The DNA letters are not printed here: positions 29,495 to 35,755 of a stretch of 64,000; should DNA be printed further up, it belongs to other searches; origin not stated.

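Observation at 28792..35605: Giant helicase-nuclease with an N-terminal transglutaminase-like domain and a divergent 242-aa partner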

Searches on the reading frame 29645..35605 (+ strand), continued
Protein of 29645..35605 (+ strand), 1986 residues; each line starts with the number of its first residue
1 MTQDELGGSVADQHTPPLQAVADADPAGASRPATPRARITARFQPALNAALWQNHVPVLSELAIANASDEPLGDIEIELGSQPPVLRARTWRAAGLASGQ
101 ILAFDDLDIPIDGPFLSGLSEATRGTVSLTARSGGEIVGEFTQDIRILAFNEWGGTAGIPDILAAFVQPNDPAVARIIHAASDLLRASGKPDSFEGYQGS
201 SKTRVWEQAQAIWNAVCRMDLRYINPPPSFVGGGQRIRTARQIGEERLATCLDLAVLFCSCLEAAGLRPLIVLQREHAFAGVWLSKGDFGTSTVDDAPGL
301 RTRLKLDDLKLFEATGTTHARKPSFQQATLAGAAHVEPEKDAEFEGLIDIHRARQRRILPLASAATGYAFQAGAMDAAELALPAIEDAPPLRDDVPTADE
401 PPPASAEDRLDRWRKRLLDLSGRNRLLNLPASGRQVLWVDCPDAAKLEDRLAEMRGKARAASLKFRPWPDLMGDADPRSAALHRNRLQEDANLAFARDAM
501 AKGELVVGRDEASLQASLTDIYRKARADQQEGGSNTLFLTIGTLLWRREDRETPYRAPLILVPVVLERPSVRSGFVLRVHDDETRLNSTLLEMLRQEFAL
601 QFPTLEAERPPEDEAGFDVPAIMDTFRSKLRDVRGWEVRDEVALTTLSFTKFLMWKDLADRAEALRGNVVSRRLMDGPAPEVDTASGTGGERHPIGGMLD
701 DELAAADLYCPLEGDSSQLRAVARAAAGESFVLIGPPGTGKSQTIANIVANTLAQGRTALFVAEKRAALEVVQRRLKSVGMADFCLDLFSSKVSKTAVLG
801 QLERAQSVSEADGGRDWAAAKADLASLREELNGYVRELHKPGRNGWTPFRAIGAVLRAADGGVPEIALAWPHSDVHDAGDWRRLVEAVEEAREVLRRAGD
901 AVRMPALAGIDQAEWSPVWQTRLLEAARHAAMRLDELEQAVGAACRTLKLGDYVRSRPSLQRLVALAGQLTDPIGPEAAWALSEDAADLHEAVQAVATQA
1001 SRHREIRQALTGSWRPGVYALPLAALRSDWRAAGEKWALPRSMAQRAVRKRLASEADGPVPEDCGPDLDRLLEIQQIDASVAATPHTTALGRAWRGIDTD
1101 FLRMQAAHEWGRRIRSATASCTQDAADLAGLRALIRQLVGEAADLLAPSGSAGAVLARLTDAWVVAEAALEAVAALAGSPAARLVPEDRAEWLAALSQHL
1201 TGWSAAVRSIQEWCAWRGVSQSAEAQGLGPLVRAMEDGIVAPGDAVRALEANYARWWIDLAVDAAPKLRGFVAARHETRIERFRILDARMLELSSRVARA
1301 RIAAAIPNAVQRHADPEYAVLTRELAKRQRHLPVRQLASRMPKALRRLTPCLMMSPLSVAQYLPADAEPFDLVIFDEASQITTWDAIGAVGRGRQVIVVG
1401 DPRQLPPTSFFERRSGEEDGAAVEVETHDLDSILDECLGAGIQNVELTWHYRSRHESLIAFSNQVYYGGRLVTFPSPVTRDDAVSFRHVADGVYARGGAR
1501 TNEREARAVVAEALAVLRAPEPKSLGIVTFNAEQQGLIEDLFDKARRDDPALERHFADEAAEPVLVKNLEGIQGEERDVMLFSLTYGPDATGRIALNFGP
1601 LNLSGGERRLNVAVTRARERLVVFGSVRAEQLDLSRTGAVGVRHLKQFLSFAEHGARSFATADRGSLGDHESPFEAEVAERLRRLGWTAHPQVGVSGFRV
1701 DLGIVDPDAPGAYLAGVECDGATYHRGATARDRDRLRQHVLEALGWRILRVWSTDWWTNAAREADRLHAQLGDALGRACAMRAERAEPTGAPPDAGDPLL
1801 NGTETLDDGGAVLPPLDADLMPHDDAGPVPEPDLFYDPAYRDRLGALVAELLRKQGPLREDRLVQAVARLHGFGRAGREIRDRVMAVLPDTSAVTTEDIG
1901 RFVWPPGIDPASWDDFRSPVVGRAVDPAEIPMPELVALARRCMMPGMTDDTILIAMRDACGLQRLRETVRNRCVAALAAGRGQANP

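Call 33: find_related_loci(query=window:29645-35602:+, collection=genome_contigs, flank=8000)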
Query window:29645-35602:+ (1986 aa) in genome_contigs; peptide patterns used: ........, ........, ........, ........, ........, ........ (x = any residue, [..] = any of these).
104 stretches matched a pattern; 78 encode a relative of the query (tblastn E <= 1e-3); 75 distinct loci.
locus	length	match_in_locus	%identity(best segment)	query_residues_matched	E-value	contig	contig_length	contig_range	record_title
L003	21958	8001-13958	96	1-1986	0e+0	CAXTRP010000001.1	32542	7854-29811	MAG TPA_asm: uncultured Caulobacteraceae bacterium isolate public_SRR13125477_metawrap_bin.4 genome assembly, contig: pu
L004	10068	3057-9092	85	1-1982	0e+0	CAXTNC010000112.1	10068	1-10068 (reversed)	MAG TPA_asm: uncultured Acetobacteraceae bacterium isolate public_SRR14722164_metawrap_bin.1 genome assembly, contig: pu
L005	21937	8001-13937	90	1-1981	0e+0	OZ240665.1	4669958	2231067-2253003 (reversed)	MAG: Acetobacteraceae bacterium isolate d3c8131d-1dcd-4663-b4fa-eff15097b5cf genome assembly, chromosome: 1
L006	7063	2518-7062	87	1-1516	0e+0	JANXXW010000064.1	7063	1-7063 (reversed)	MAG: Rhodospirillales bacterium isolate GL140_3_metabat_233 GL140_3_k141_1246056, whole genome shotgun sequence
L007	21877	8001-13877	62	37-1981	0e+0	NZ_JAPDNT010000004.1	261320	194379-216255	Limobrevibacterium gyesilva strain RN2-1 contig4, whole genome shotgun sequence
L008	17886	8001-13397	85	1-1801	0e+0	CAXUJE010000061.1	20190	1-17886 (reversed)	MAG TPA_asm: uncultured Acetobacteraceae bacterium isolate public_SRR14722090_metawrap_bin.2 genome assembly, contig: pu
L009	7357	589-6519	52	35-1976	0e+0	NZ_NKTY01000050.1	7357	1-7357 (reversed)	Komagataeibacter saccharivorans strain LMG 1582 NODE_50_length_7357_cov_173.92_ID_45159, whole genome shotgun sequence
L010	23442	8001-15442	90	1-1981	0e+0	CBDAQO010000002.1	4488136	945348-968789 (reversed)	MAG: Acetobacteraceae bacterium isolate 9dc8c409-be2f-4bcf-a586-99602b4c8b81 genome assembly, contig: contig_2, whole ge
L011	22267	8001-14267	54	9-1978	0e+0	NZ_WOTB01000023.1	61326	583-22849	Acetobacter musti strain LMG 30640 contig00023, whole genome shotgun sequence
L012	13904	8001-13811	50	32-1965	0e+0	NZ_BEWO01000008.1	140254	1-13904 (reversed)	Gluconobacter japonicus strain NBRC 3271 GJA01_CON0008_0001, whole genome shotgun sequence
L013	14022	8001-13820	50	39-1972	0e+0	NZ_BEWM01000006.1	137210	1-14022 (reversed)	Gluconobacter cerinus strain NBRC 3267 GCE01_CON0006_0001, whole genome shotgun sequence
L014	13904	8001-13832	50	32-1972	0e+0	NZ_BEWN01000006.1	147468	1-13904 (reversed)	Gluconobacter frateurii strain NBRC 3264 GFR01_CON0006_0001, whole genome shotgun sequence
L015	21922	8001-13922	52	38-1982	0e+0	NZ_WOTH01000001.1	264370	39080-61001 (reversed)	Acetobacter estunensis strain LMG 1626 contig00001, whole genome shotgun sequence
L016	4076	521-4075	72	26-1216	0e+0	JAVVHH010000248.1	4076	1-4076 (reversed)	MAG: Acetobacteraceae bacterium isolate PSP.bin.3 NODE_3594_length_4076_cov_4.456603, whole genome shotgun sequence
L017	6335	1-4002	67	641-1977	0e+0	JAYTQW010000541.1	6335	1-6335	MAG: Rhodospirillales bacterium isolate GFS_4714 GFS_4714_540, whole genome shotgun sequence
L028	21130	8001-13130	42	53-1771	0e+0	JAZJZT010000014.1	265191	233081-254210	MAG: Pseudomonadota bacterium isolate ADI_H2L1_1_122_18_3-bin031 ADIH2L11_B031_0_000000000014, whole genome shotgun sequ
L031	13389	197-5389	39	38-1771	0e+0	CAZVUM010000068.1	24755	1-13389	MAG TPA_asm: uncultured Acidimicrobiales bacterium isolate binchicken_co46_650 genome assembly, contig: NODE_3617_length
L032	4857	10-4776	42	177-1771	0e+0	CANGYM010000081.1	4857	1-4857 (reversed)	MAG: Alphaproteobacteria bacterium isolate RE-18aug17-138 genome assembly, contig: RE-18aug17-C35954, whole genome shotg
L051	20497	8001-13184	43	21-1768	0e+0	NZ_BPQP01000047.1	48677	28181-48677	Methylobacterium iners strain DSM 19015 entry47, whole genome shotgun sequence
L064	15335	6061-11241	42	32-1771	0e+0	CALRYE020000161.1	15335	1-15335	MAG: Janthinobacterium lividum isolate JJ-M6D1-105-6-mx-bin648 genome assembly, contig: JJ-M6D1-105-C526, whole genome s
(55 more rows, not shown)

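Call 39: search_solved_structures(query=window:29645-35602:+, max_evalue=0.001)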
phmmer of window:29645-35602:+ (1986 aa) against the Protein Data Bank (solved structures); distinct sequences matched with E-value up to 0.001: 14.
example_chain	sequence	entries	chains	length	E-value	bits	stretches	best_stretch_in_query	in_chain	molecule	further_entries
5mzn_A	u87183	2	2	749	1e-08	36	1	1364-1629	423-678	Helicase SEN1,Helicase SEN1 | Helicase SEN1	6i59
4b3f_X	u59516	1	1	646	1.7e-08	35.3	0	715-776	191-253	DNA-BINDING PROTEIN SMUBP-2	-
4b3g_A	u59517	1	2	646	1.7e-08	35.3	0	715-776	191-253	DNA-BINDING PROTEIN SMUBP-2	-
2xzo_A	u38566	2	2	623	2.5e-07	31.4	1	1370-1629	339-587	REGULATOR OF NONSENSE TRANSCRIPTS 1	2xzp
2gjk_A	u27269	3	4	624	2.5e-07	31.4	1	1370-1629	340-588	Regulator of nonsense transcripts 1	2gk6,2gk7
6ej5_A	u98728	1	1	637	2.7e-07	31.3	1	1370-1629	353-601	Regulator of nonsense transcripts 1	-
8ram_O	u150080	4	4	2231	3.2e-07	31.1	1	1364-1629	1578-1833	Helicase SEN1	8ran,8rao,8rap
9qwn_A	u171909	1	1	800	5.8e-07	30.2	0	1370-1629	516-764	Isoform 2 of Regulator of nonsense transcripts 1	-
2wjv_A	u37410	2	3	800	5.9e-07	30.2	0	1370-1629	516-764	REGULATOR OF NONSENSE TRANSCRIPTS 1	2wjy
8ftm_A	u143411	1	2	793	1.1e-05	25.9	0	1369-1412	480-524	5'-3' RNA helicase-like protein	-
5eax_A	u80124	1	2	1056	1.6e-05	25.4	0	1367-1472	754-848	DNA replication ATP-dependent helicase/nuclease DNA2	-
5eaw_A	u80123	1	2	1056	1.6e-05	25.4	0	1367-1472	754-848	DNA replication ATP-dependent helicase/nuclease DNA2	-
5ean_A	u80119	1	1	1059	1.6e-05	25.4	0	1367-1472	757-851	DNA replication ATP-dependent helicase/nuclease DNA2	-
8fth_A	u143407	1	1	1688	0.00014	22.3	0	1369-1412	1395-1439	5'-3' RNA helicase-like protein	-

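Call 64: search_protein_families(library=ncbifam, proteins=[P0111, P0117, P0058, P0110], max_evalue=1e-20)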
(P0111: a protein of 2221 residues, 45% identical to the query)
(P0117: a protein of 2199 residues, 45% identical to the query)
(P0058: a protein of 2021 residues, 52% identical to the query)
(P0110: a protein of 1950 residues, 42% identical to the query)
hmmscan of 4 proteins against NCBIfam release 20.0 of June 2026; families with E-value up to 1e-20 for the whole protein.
P0111 (2221 aa): 4 families
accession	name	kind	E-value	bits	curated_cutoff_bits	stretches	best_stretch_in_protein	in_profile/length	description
NF058533.1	antiphage_ProA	equivalog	0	2371.1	1500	1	43-2202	1-1902/1903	anti-phage protein ProA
NF042953.1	Hhe_antiphage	equivalog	1.8e-261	871.1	2000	2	1350-2009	1058-1718/1797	DUF4011 domain-containing anti-phage protein Hhe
TIGR00376.1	TIGR00376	hypoth_equivalog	4.8e-27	94.7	348.9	0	1528-1672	325-457/639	IGHMBP2 family helicase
NF040671.1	PLuB_AAA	exception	5e-24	83.8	999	0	1567-1825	960-1230/1256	PLuB system helicase-like protein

P0117 (2199 aa): 4 families
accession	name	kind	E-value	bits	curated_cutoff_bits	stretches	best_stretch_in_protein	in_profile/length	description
NF058533.1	antiphage_ProA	equivalog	0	2302.4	1500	1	29-2182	1-1902/1903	anti-phage protein ProA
NF042953.1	Hhe_antiphage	equivalog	1.4e-256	854.9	2000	2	1341-1978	1066-1703/1797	DUF4011 domain-containing anti-phage protein Hhe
TIGR00376.1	TIGR00376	hypoth_equivalog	8.2e-24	84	348.9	0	1518-1655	332-457/639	IGHMBP2 family helicase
NF040671.1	PLuB_AAA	exception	1.2e-21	75.9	999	0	1550-1667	960-1087/1256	PLuB system helicase-like protein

P0058 (2021 aa): 4 families
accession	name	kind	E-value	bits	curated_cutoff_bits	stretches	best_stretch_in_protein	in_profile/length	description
NF058533.1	antiphage_ProA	equivalog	0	2147.1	1500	1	39-1997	1-1903/1903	anti-phage protein ProA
NF042953.1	Hhe_antiphage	equivalog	6.9e-262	872.5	2000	2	1149-1796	1066-1714/1797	DUF4011 domain-containing anti-phage protein Hhe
NF040671.1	PLuB_AAA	exception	2.8e-28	97.9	999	0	1357-1467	958-1078/1256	PLuB system helicase-like protein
TIGR00376.1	TIGR00376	hypoth_equivalog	7.1e-25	87.5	348.9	0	708-909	158-362/639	IGHMBP2 family helicase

P0110 (1950 aa): 4 families
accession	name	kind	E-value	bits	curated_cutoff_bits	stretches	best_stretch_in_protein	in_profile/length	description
NF058533.1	antiphage_ProA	equivalog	0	2252.1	1500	1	27-1933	1-1903/1903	anti-phage protein ProA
NF042953.1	Hhe_antiphage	equivalog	2.4e-254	847.5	2000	2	1126-1769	1066-1707/1797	DUF4011 domain-containing anti-phage protein Hhe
TIGR00376.1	TIGR00376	hypoth_equivalog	7.2e-28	97.4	348.9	0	1330-1597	356-610/639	IGHMBP2 family helicase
NF040671.1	PLuB_AAA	exception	1.5e-21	75.6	999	0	1335-1597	958-1231/1256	PLuB system helicase-like protein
